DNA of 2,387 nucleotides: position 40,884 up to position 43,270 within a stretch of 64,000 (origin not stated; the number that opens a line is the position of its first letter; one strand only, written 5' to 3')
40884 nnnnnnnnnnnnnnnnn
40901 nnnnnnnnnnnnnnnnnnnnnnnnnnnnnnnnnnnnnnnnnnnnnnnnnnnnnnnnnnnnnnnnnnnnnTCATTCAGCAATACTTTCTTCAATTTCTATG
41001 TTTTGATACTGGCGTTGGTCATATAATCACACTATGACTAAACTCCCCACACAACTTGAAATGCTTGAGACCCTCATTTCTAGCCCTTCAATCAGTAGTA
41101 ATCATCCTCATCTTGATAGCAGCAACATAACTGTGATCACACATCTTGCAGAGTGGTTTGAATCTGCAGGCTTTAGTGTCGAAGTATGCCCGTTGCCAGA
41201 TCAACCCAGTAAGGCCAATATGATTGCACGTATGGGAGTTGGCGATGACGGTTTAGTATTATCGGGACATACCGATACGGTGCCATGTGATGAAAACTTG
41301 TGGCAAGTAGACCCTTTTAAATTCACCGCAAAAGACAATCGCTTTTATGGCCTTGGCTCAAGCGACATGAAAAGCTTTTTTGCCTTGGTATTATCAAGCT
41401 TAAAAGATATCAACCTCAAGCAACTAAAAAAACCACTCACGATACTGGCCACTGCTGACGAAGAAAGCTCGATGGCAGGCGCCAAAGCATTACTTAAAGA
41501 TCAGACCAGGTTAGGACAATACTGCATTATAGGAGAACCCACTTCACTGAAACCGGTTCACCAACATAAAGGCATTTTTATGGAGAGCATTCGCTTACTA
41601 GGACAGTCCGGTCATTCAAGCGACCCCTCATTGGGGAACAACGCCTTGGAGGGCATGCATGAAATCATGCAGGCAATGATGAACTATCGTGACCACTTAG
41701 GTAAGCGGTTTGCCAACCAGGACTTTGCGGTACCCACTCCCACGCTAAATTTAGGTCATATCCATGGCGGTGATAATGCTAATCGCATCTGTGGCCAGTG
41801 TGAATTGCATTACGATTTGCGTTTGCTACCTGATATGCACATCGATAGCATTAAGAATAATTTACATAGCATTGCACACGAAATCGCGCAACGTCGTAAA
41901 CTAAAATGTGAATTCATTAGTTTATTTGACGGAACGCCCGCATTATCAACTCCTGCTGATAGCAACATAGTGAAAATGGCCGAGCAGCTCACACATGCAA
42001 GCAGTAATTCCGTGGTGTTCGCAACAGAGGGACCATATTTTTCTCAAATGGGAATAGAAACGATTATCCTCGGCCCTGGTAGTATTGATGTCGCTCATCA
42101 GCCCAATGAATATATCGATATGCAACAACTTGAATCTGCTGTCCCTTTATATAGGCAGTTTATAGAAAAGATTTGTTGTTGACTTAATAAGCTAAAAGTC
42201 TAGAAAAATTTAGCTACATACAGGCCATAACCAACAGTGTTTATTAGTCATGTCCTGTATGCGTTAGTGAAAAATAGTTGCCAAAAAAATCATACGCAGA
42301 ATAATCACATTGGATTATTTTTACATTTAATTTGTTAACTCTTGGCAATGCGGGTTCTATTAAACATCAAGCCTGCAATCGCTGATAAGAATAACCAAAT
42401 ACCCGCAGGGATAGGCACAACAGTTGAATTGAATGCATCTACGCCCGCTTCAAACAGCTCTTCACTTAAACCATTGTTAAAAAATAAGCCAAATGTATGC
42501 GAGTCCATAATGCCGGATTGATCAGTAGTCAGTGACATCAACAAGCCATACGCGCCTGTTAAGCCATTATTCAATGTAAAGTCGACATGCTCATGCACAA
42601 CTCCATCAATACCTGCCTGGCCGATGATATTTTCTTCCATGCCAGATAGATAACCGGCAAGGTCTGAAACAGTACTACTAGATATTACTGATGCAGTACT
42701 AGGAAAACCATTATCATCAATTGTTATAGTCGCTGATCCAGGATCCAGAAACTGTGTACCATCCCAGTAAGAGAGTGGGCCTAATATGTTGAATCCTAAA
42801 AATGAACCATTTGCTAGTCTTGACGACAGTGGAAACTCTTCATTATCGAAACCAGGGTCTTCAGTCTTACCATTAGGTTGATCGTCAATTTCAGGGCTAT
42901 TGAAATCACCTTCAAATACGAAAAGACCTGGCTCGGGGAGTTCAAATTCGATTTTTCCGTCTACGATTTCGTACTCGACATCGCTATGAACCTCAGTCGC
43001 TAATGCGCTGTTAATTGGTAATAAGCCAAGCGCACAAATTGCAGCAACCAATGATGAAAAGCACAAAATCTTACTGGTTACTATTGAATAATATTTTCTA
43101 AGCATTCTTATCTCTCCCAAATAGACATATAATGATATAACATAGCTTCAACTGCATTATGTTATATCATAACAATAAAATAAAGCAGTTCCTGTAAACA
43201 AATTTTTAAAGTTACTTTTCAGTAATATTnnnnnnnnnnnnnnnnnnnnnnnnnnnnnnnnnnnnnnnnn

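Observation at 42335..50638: Locus of two TonB-dependent receptors, a RegB/RegA-type redox two-component system and two paralogous VPxP-CTERM secreted proteins: candidate novel surface metal-acquisition module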

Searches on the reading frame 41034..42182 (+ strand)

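Call 72: search_protein_families(library=pfam, proteins=[window:41034-42182:+], max_evalue=0.00001)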
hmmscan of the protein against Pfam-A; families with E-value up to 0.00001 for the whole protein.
window:41034-42182:+ (382 aa): 2 families
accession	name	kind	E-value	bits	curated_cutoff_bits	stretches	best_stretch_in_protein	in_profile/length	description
PF01546.33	Peptidase_M20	-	1.9e-32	113.3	24.6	1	76-379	2-206/206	Peptidase family M20/M25/M40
PF07687.19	M20_dimer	-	7.5e-21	74.5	21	1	178-285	3-103/107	Peptidase dimerisation domain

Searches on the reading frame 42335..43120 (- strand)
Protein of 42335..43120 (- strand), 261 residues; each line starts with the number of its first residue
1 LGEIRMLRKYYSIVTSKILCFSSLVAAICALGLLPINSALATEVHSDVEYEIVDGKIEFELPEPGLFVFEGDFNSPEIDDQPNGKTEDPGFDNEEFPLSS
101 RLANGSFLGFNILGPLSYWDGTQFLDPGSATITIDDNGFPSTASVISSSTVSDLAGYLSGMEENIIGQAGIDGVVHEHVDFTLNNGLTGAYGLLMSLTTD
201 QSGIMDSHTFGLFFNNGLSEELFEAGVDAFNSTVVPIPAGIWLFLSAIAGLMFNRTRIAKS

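Call 3: search_protein_families(library=pfam, proteins=[window:42335-43120:-], max_evalue=0.01)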
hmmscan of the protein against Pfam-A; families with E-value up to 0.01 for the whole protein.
window:42335-43120:- (261 aa): 0 families

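Call 4: search_protein_families(library=ncbifam, proteins=[window:42335-43120:-], max_evalue=0.01)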
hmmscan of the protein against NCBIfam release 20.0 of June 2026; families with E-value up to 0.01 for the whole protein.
window:42335-43120:- (261 aa): 1 family
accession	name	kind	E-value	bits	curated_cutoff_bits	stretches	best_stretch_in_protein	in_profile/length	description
TIGR03370.1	VPLPA-CTERM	domain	0.0064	16.5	25.35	1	235-251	1-17/25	VPLPA-CTERM sorting domain-containing protein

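Call 20: find_homologous_proteins(query=window:42335-43105:-, max_evalue=0.001)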
Query window:42335-43105:- (256 aa): 9 proteins with E <= 0.001 among 1255 candidates.
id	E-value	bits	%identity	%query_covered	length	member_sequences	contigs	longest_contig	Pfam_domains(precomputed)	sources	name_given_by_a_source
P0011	3.7e-165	566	100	100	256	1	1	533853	-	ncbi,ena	-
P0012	1.3e-69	253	55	91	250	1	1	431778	-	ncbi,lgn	-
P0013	1.3e-69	253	57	92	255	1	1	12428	-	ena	-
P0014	3.0e-67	245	55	84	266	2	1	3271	-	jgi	-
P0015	2.1e-64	236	55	92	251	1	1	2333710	-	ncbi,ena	-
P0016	1.5e-60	223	51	96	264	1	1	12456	-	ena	-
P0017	7.4e-53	198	51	83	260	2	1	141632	-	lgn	-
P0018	9.5e-22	96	37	78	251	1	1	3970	-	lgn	-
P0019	2.0e-15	75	33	84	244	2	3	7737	-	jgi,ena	jgi:hypothetical protein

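Call 36: predict_structure(alignment_id=A4)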
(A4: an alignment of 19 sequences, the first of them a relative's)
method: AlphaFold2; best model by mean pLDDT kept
length: 256 residues; sequences in the alignment: 19
mean_pLDDT: 85.6   pTM: 0.73
mean pLDDT of the five models: 85.6, 84.8, 83.9, 82.7, 82.3
residues with pLDDT >= 90: 156; 70-90: 56; 50-70: 38; < 50: 6
segments of 3 or more residues with pLDDT < 50: 32-35
pLDDT, mean of each block of 10 residues (from residue 1): 59 71 68 51 94 84 91 78 94 97 97 97 97 77 95 90 97 95 97 98 96 96 84 66 82 72
secondary structure, 60 per line:
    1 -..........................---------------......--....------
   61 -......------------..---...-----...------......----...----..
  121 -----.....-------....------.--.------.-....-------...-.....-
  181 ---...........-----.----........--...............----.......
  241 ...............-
elements in order: H2-27 E43-48 E51-54 E62-67 E85-87 E102-107 E112-114 E126-130 E138-141 E160-163 E171-173 E175-179 E184-194 E205-212 H215-229 H234-255

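Call 62: search_solved_structures(query=A6, max_evalue=1)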
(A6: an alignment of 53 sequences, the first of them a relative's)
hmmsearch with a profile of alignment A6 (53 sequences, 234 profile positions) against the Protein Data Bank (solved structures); distinct sequences matched with E-value up to 1: 1.
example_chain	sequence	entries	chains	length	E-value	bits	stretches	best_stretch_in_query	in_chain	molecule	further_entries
9ya3_H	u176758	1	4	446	0.47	13.1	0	85-118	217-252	TLAP2 (thioredoxin-like associated protein), TGME49_232130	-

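Call 64: find_encoding_contigs(protein=P0017, flank=8000, max_places=2)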
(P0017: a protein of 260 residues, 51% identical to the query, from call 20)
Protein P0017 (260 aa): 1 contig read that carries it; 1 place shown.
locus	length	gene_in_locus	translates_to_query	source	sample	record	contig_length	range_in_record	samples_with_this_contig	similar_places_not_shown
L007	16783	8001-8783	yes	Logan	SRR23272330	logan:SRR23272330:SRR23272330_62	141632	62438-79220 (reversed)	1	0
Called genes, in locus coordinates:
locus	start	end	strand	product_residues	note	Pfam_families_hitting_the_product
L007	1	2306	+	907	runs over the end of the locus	PF16184:Cadherin_3, PF13517:FG-GAP_3 (faint), PF01839:FG-GAP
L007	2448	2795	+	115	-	-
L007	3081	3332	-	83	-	PF01361:Tautomerase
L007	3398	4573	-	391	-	-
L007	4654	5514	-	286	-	-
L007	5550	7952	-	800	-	PF07715:Plug, PF00593:TonB_dep_Rec_b-barrel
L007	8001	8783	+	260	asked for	-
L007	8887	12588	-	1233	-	PF02574:S-methyl_trans, PF00809:Pterin_bind, PF02607:B12-binding_2, PF02310:B12-binding, PF02965:Met_synt_B12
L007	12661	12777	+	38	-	-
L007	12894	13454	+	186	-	PF01923:Cob_adeno_trans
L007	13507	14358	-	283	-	PF18884:TSP3_bac (faint)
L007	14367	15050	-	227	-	PF07484:Collar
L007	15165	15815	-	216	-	PF13650:Asp_protease_2, PF13975:gag-asp_proteas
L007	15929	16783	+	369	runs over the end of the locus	PF18152:DAHP_snth_FXD (weak), PF00793:DAHP_synth_1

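Call 65: find_encoding_contigs(protein=P0019, flank=8000, max_places=3)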
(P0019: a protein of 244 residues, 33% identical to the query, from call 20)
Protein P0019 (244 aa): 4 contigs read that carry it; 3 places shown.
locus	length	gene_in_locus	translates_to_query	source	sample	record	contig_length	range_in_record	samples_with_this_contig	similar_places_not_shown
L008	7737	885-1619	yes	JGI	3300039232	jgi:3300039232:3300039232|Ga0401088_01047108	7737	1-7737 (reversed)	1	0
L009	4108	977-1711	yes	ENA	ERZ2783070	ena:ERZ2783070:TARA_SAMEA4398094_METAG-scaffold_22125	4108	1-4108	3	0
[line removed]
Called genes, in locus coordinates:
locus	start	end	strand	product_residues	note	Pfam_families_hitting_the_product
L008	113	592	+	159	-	PF01475:FUR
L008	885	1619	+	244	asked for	-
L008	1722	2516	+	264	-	-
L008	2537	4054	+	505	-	PF22842:Pel9A-like_beta_helix (weak), PF13229:Beta_helix (weak)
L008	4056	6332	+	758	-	PF07715:Plug, PF00593:TonB_dep_Rec_b-barrel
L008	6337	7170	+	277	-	-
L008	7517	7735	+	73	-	?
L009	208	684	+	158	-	PF01475:FUR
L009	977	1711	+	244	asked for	-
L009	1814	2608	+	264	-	-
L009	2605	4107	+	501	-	?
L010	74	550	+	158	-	PF01475:FUR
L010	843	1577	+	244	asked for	-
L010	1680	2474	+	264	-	-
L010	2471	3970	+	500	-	?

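Call 66: find_encoding_contigs(protein=P0018, flank=8000, max_places=2)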
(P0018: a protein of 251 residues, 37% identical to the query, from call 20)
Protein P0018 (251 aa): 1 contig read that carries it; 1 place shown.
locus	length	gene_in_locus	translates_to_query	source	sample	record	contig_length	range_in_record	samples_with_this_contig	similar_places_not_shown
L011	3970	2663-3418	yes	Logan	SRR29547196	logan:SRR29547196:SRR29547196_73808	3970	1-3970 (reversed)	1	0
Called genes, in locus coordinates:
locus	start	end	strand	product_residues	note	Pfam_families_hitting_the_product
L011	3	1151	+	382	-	?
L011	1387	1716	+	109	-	-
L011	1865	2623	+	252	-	PF07963:N_methyl (weak)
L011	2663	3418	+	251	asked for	-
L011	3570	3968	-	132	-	?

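Call 74: search_protein_families(library=ncbifam, proteins=[L008:113-592:+, L008:4056-6332:+, L007:5550-7952:-, L008:2537-4054:+], max_evalue=0.00001)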
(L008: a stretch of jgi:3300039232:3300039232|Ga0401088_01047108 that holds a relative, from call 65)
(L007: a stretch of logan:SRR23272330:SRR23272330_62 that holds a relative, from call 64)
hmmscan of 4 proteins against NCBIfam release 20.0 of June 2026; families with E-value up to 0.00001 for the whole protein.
L008:113-592:+ (159 aa): 4 families
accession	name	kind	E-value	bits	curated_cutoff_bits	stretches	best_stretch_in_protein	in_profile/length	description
NF008646.0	PRK11639.1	equivalog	2e-23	82.9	167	1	2-154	1-149/171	zinc uptake transcriptional repressor Zur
NF051892.1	TransRegFurBacil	equivalog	1.8e-08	34.6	220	1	18-154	12-146/149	ferric iron uptake transcriptional regulator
NF051891.1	TransRegFurHelico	equivalog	1.5e-06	28.2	200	1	16-153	16-147/148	ferric iron uptake transcriptional regulator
NF052545.1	TransRegPerRClab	equivalog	2.6e-06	27.5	180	1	13-154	3-137/138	transcriptional regulator PerR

L008:4056-6332:+ (758 aa): 8 families
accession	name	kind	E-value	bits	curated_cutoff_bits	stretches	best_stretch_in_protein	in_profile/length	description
NF038289.1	Zn_piracy_ZnuD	exception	2.1e-68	231.6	950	1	33-758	20-685/685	zinc piracy TonB-dependent receptor ZnuD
TIGR01786.1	TonB-hemlactrns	subfamily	6.6e-30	104.1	323.75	2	390-758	383-719/719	TonB-dependent hemoglobin/transferrin/lactoferrin family receptor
TIGR01785.1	TonB-hemin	subfamily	1.5e-28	99.7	316.85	1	43-758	1-677/677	TonB-dependent heme/hemoglobin receptor family protein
TIGR01783.1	TonB-siderophor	subfamily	3.4e-13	49.1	223.5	1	62-173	5-114/649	TonB-dependent siderophore receptor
TIGR01779.1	TonB-B12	equivalog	5e-11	41.9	599.7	1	23-171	8-158/614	TonB-dependent vitamin B12 receptor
NF052649.1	TonRcptRhtA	equivalog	1.4e-08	33.4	1100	1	33-175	31-173/744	TonB-dependent siderophore receptor RhtA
TIGR01776.1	TonB-tbp-lbp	subfamily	2.2e-07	29.2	468.8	0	442-580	615-735/946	lactoferrin/transferrin family TonB-dependent receptor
TIGR01778.1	TonB-copper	equivalog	6.3e-07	28.5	472.45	0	81-165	19-104/637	TonB-dependent copper receptor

L007:5550-7952:- (800 aa): 8 families
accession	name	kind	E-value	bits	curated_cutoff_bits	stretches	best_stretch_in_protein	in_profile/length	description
NF038289.1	Zn_piracy_ZnuD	exception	2.4e-93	314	950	2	138-611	57-529/685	zinc piracy TonB-dependent receptor ZnuD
TIGR01786.1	TonB-hemlactrns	subfamily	1.4e-26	93.1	323.75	2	431-800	352-719/719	TonB-dependent hemoglobin/transferrin/lactoferrin family receptor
TIGR01785.1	TonB-hemin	subfamily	9.6e-26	90.4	316.85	2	115-263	2-156/677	TonB-dependent heme/hemoglobin receptor family protein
TIGR01783.1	TonB-siderophor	subfamily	2.9e-11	42.7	223.5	1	143-261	18-133/649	TonB-dependent siderophore receptor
NF010048.1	PRK13524.1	subfamily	4.5e-09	35.3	493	0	167-238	111-179/744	FepA family TonB-dependent siderophore receptor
NF010051.0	PRK13528.1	subfamily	7.5e-09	34.4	583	0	79-265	24-197/727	FepA family TonB-dependent siderophore receptor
NF010012.0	PRK13486.1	equivalog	5.9e-08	31.5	924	1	134-276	49-196/696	TonB-dependent receptor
NF010011.0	PRK13484.1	equivalog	1.1e-06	27.2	1197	0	532-652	426-548/682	IreA family TonB-dependent siderophore receptor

L008:2537-4054:+ (505 aa): 0 families

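Call 91: find_related_loci(query=A7, collection=metagenome_contigs, flank=6000)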
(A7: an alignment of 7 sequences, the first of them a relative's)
Query A7 (256 aa) in metagenome_contigs; peptide patterns used: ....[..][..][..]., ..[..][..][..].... (x = any residue, [..] = any of these).
193 stretches matched a pattern; 2 encode a relative of the query (tblastn E <= 1e-3); 2 distinct loci.
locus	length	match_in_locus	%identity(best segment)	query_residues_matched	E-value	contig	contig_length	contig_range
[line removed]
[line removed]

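Call 105: search_protein_families(library=pfam, alignment_id=A6, max_evalue=0.1)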
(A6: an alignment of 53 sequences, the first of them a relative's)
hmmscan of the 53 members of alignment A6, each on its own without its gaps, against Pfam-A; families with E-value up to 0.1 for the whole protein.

A. member 1, P0011 (256 aa): 0 families

B. families by the number of members that match (of 53 scanned): 11 families
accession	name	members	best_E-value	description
PF07589.16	PEP-CTERM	31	9.7e-10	PEP-CTERM motif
PF10708.14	DUF2510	4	0.0099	Protein of unknown function (DUF2510)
PF06724.16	DUF1206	1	0.0013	Domain of Unknown Function (DUF1206)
PF02529.20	PetG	1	0.015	Cytochrome B6-F complex subunit 5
PF10986.14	ZrgA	1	0.016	ZrgA family zinc uptake protein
PF06890.18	Phage_Mu_Gp45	1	0.022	Bacteriophage Mu Gp45, N-terminal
PF23951.1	DUF7282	1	0.055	Domain of unknown function (DUF7282)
PF02983.19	Pro_Al_protease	1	0.069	Alpha-lytic protease prodomain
PF15418.12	DUF4625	1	0.07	Domain of unknown function (DUF4625)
PF14244.12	Retrotran_gag_3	1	0.088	gag-polypeptide of LTR copia-type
PF24282.1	DUF7470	1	0.097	Family of unknown function (DUF7470)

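Call 109: search_protein_families(library=ncbifam, proteins=[L016:4438-4671:-], max_evalue=0.001)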
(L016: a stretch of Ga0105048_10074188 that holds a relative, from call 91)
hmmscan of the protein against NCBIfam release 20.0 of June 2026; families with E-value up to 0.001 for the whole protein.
L016:4438-4671:- (78 aa): 9 families
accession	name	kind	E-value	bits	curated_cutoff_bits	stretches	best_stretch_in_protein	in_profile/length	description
NF040463.1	all3515_fam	subfamily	5.2e-08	33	75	1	1-45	184-227/227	all3515 family Zur-repressed PEP-CTERM protein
NF038120.1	PEP_CTERM_QFxxD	subfamily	7e-07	29.3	80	1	27-66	176-215/215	NF038120 family PEP-CTERM protein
NF033554.9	floc_PepA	equivalog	1.5e-06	28.2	80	1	24-66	220-261/261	flocculation-associated PEP-CTERM protein PepA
NF038129.1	PEP_NF038129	equivalog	3e-05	23.9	65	1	39-65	168-194/194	NF038129 family PEP-CTERM protein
NF038126.1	PEP_CTERM_FxDxF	subfamily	4.6e-05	23.7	50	1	24-65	127-165/165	FxDxF family PEP-CTERM protein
NF038125.1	PEP_CTERM_THxN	subfamily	8.9e-05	22.2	85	1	33-65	214-246/246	THxN family PEP-CTERM protein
NF041927.1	Xrt_dep_XDP1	equivalog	0.00021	21.4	125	1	40-65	217-242/242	exosortase-dependent surface protein XDP1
NF038124.1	PEP_CTERM_TLD_A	exception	0.00052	19.7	100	1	38-66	207-235/235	PEP_CTERM-anchored TLD domain-containing protein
NF038119.1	PEP_CTERM_MHFG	equivalog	0.00068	20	100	1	30-66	224-260/260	MHFG family PEP-CTERM protein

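Call 112: fold_search(model_id=the predicted structure, library=pdb)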
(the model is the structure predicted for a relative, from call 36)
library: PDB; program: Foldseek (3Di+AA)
matches with E <= 10: 1563; with E <= 0.001: 0
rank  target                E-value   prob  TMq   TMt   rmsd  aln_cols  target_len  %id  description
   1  6fvi                  6.7e-03  0.97  0.28  0.46   8.9       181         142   13  ASH / PapD-like domain of human CEP192 (PapD-like domain 7) (released 2019-03-20)
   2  3f83                  7.0e-03  0.84  0.23  0.13   7.1       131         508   11  Structure of fusion complex of the minor pilin CfaE and major pilin CfaB of CFA/I pili from ETEC E. coli (released 2009-08-11)
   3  5fqe_A                1.0e-02  0.72  0.25  0.13   9.8       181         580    9  The details of glycolipid glycan hydrolysis by the structural analysis of a family 123 glycoside hydrolase from Clostr (released 2016-03-30)
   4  3f85                  1.1e-02  0.77  0.23  0.14   7.0       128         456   12  Structure of fusion complex of homo trimeric major pilin subunits CfaB of CFA/I fimbirae from ETEC E. coli (released 2009-08-11)
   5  5fr0                  1.1e-02  0.60  0.23  0.12  10.0       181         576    9  The details of glycolipid glycan hydrolysis by the structural analysis of a family 123 glycoside hydrolase from Clostrid (released 2016-03-30)
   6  5fqe_B                1.1e-02  0.57  0.22  0.11  10.1       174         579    9  The details of glycolipid glycan hydrolysis by the structural analysis of a family 123 glycoside hydrolase from Clostr (released 2016-03-30)
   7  5fqf_A                1.4e-02  0.75  0.23  0.12   9.1       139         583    9  The details of glycolipid glycan hydrolysis by the structural analysis of a family 123 glycoside hydrolase from Clostr (released 2016-03-30)
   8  5fqg_A                1.5e-02  0.57  0.21  0.11  10.2       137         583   12  The details of glycolipid glycan hydrolysis by the structural analysis of a family 123 glycoside hydrolase from Clostr (released 2016-03-30)
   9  9ijj_L                1.6e-02  0.57  0.23  0.25  15.7       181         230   10  In situ structure of the central apparatus in mouse sperm axoneme. (released 2025-06-04)
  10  3opu_A                1.6e-02  0.20  0.15  0.13  11.7       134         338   12  Crystal structure of the C-terminal domain of Streptococcus mutans surface protein SpaP (released 2011-01-19)
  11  5fqh_A                1.8e-02  0.51  0.23  0.12  10.7       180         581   10  The details of glycolipid glycan hydrolysis by the structural analysis of a family 123 glycoside hydrolase from Clostr (released 2016-03-30)
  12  3f84_A                2.1e-02  0.57  0.21  0.19   8.2       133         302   10  Structure of fusion complex of major pilin CfaB and major pilin CfaB of CFA/I pilus from ETEC E. coli (released 2009-08-11)
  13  5afo_A                2.3e-02  0.57  0.26  0.21  11.2       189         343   14  Long Polar Fimbriae adhesin LpfD from the adherent invasive E. coli strain LF82 (released 2015-08-05)
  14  6kjk                  2.7e-02  0.72  0.26  0.41   7.8       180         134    8  Structure of the N-terminal domain of PorA (released 2020-07-22)
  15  5k93_A                2.7e-02  0.35  0.20  0.23   8.2       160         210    7  PapD wild-type chaperone (released 2016-07-20)
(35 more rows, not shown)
